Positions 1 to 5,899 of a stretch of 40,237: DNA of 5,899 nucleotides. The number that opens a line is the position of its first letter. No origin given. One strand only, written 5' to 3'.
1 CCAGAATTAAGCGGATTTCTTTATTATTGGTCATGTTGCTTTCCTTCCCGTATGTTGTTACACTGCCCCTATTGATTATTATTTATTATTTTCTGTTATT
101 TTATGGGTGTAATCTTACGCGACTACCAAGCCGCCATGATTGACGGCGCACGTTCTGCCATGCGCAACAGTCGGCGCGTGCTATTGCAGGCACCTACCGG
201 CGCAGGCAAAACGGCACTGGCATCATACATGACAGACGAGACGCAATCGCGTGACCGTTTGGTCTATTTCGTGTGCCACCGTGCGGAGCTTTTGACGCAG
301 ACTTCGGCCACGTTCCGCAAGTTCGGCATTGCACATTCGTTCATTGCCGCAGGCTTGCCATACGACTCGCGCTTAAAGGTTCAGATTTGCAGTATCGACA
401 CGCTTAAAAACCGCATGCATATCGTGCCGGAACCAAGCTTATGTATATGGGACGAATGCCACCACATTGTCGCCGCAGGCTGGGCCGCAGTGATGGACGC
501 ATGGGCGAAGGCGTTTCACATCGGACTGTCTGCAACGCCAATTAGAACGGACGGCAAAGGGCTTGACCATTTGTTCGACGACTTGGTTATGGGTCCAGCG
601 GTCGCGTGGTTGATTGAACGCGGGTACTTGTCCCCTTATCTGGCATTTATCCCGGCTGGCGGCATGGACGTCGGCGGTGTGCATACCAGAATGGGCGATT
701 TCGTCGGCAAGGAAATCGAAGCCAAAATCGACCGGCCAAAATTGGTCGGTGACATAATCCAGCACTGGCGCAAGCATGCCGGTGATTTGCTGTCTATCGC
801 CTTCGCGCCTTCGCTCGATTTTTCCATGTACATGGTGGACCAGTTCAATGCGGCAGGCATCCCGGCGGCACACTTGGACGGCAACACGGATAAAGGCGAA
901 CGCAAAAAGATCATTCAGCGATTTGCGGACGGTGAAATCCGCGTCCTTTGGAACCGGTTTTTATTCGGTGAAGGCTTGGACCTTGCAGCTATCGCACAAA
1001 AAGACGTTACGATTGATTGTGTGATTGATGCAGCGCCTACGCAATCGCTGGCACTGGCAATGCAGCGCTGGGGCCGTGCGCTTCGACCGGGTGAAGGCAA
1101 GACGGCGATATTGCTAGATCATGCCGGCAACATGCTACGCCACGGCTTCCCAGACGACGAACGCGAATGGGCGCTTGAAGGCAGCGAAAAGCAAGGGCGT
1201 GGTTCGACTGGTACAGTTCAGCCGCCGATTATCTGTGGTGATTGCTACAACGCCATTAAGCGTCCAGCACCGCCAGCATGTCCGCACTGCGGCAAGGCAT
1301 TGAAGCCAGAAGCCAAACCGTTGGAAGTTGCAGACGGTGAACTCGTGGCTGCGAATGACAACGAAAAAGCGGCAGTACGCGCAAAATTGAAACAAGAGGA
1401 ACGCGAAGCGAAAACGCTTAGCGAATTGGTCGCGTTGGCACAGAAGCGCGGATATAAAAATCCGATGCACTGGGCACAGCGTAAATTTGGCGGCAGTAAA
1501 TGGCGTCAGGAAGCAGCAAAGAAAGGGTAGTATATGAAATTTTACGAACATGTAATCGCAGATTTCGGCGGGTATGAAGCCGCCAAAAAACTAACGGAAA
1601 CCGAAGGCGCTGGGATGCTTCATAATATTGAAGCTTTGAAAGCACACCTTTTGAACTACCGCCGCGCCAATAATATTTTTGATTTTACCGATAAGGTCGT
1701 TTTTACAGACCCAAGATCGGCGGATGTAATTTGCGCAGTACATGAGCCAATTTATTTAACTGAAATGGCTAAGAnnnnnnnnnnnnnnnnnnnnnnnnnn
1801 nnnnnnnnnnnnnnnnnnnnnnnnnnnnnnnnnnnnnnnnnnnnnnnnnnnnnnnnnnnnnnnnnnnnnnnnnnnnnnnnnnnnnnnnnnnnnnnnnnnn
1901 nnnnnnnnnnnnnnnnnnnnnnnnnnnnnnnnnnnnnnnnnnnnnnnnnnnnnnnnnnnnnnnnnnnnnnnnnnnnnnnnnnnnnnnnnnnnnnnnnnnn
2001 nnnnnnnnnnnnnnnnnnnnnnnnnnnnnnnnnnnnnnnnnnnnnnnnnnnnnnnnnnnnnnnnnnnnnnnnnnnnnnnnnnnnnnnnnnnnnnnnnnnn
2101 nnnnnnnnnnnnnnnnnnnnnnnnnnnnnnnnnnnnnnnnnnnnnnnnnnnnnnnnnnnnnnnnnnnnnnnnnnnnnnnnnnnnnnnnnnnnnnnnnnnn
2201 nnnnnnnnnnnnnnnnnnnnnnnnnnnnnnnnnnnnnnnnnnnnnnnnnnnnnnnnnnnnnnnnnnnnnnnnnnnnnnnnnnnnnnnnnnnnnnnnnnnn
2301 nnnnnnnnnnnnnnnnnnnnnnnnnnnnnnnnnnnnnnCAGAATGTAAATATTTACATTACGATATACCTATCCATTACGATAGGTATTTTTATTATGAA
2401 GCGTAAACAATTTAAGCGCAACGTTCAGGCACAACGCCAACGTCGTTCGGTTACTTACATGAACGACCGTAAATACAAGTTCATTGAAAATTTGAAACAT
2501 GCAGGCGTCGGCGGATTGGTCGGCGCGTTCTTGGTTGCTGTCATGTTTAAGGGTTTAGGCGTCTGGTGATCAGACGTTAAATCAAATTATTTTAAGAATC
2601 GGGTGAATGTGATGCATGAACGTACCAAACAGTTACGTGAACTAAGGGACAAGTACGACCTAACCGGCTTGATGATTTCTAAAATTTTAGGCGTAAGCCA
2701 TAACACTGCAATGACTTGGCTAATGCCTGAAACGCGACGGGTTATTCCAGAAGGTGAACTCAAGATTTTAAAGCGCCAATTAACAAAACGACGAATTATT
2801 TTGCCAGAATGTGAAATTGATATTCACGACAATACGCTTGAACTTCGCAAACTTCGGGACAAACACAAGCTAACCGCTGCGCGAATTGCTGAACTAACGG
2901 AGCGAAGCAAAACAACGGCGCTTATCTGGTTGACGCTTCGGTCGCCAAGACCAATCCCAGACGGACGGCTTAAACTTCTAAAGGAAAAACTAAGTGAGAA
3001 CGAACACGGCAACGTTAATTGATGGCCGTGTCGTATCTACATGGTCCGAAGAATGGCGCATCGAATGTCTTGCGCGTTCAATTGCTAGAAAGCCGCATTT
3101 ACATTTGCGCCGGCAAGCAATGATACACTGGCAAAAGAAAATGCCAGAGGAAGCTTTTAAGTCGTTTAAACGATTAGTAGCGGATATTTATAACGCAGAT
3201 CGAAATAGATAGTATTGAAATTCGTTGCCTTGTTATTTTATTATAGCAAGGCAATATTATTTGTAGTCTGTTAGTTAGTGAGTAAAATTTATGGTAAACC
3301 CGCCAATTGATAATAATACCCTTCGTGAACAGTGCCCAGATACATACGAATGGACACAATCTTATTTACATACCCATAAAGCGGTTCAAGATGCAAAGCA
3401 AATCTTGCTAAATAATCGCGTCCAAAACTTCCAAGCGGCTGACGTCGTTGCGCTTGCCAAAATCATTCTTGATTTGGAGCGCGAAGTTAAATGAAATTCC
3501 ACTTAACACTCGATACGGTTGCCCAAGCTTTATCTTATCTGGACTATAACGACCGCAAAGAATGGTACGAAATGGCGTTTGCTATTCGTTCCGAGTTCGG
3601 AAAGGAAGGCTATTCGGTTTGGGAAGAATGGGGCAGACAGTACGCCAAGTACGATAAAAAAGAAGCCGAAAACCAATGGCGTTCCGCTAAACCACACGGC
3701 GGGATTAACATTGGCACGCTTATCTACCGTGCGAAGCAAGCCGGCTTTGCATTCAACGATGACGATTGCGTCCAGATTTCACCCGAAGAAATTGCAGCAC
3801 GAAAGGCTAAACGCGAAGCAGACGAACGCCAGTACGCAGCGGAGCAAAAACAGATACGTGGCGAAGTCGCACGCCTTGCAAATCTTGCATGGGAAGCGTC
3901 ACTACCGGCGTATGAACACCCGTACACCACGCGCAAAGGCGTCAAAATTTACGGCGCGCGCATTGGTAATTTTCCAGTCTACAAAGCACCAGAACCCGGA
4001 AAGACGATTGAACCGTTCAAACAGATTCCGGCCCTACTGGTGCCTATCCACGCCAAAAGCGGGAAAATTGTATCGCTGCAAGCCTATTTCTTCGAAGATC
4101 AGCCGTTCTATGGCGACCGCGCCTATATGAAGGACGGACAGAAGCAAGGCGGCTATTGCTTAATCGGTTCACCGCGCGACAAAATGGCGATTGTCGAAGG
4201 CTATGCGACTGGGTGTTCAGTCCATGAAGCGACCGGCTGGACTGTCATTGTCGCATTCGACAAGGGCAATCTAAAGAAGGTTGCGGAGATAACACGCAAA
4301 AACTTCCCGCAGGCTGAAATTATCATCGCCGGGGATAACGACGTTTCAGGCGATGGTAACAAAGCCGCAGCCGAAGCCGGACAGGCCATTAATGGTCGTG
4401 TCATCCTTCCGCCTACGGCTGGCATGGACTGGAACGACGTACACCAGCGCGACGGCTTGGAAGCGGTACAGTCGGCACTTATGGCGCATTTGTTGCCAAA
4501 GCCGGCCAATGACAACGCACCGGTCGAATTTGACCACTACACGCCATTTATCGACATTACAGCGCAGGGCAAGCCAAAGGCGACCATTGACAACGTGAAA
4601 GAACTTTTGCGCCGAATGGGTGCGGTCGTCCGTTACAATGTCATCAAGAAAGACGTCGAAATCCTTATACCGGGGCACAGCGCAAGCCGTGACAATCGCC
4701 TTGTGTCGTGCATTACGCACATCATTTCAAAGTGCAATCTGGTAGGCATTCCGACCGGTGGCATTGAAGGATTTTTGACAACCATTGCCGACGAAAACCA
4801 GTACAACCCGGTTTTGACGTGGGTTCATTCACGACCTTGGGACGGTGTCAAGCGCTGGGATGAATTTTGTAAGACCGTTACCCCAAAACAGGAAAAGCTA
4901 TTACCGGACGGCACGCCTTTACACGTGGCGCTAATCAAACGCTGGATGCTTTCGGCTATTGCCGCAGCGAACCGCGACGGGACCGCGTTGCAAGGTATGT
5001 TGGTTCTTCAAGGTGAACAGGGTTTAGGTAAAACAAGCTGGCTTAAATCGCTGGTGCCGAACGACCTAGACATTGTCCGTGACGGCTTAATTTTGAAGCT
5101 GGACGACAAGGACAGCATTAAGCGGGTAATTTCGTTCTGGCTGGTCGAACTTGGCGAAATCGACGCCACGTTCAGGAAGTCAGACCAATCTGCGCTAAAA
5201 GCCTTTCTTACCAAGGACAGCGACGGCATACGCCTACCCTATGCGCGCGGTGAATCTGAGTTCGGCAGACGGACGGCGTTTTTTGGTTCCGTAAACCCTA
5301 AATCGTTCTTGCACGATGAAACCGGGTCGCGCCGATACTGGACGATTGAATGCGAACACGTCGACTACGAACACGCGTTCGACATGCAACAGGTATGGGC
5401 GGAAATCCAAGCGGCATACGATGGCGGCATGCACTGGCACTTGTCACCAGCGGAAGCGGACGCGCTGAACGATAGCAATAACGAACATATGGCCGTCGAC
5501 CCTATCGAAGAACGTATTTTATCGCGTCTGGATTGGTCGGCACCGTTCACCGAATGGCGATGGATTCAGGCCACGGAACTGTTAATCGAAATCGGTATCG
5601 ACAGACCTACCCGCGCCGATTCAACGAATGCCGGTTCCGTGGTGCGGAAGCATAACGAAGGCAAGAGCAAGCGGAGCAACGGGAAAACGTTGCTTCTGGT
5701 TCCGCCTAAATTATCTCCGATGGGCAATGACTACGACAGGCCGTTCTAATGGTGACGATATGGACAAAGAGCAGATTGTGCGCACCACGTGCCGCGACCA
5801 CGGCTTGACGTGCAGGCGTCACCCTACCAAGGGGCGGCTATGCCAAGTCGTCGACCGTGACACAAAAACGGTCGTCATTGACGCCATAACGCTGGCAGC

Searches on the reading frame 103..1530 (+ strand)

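Call 22: search_protein_families(library=pfam, max_evalue=0.01, proteins=[window:103-1530:+])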
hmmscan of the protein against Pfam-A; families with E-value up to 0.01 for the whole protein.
window:103-1530:+ (475 aa): 6 families
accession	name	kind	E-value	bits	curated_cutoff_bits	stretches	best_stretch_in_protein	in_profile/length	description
PF04851.21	ResIII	-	3.6e-23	82.7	22.5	1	5-148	4-164/164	Type III restriction enzyme, res subunit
PF00271.37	Helicase_C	-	2.3e-11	44.4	23.5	1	232-330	19-110/110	Helicase conserved C-terminal domain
PF00270.35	DEAD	-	5.1e-08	33.3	26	1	9-148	4-162/167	DEAD/DEAH box helicase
PF18766.7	SWI2_SNF2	-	2.5e-05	24.5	26.7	1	32-162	27-171/221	SWI2/SNF2 ATPase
PF24883.2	NPHP3_N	-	0.00013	22.7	24.8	1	21-69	20-69/164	Nephrocystin 3, N-terminal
PF18912.6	DZR_2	-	0.0011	19.1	27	1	376-402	22-48/56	Double zinc ribbon domain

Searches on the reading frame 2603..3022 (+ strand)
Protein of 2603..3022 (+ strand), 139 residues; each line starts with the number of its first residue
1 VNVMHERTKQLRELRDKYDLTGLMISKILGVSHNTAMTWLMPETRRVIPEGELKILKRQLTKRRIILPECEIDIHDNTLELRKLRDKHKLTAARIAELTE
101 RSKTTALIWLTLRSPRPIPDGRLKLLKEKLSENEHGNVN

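Call 22: search_protein_families(library=pfam, max_evalue=0.01, proteins=[window:2603-3022:+])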
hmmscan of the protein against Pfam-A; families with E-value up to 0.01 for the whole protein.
window:2603-3022:+ (139 aa): 4 families
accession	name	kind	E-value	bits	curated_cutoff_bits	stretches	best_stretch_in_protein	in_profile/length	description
PF13560.12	HTH_31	-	0.00024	21.8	27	0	80-105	5-30/64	Helix-turn-helix domain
PF12844.13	HTH_19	-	0.0068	16.7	30.2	0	9-33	2-26/64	Helix-turn-helix domain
PF08279.18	HTH_11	-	0.0071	16.6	25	0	81-106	6-32/55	HTH domain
PF14590.12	DUF4447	-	0.0087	16.3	27.2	0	74-119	5-50/166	Domain of unknown function (DUF4447)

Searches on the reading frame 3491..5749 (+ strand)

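Call 22: search_protein_families(library=pfam, max_evalue=0.01, proteins=[window:3491-5749:+])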
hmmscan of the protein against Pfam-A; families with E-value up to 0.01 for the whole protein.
window:3491-5749:+ (752 aa): 5 families
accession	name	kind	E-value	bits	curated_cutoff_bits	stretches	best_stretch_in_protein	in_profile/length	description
PF05272.17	VapE-like_dom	-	2e-49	168.4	25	1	449-667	5-216/217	Virulence-associated protein E-like domain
PF13362.12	Toprim_3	-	6.8e-17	62.1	27.2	1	232-322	2-93/95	Toprim domain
PF08707.16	PriCT_2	-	7.1e-16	58.8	22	1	12-81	3-77/77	Primase C terminal 2 (PriCT-2)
PF13662.12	Toprim_4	-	3.4e-10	40.4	25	1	232-298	3-72/85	Toprim domain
PF01751.28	Toprim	-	0.0015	19.1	23.1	1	233-289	3-71/96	Toprim domain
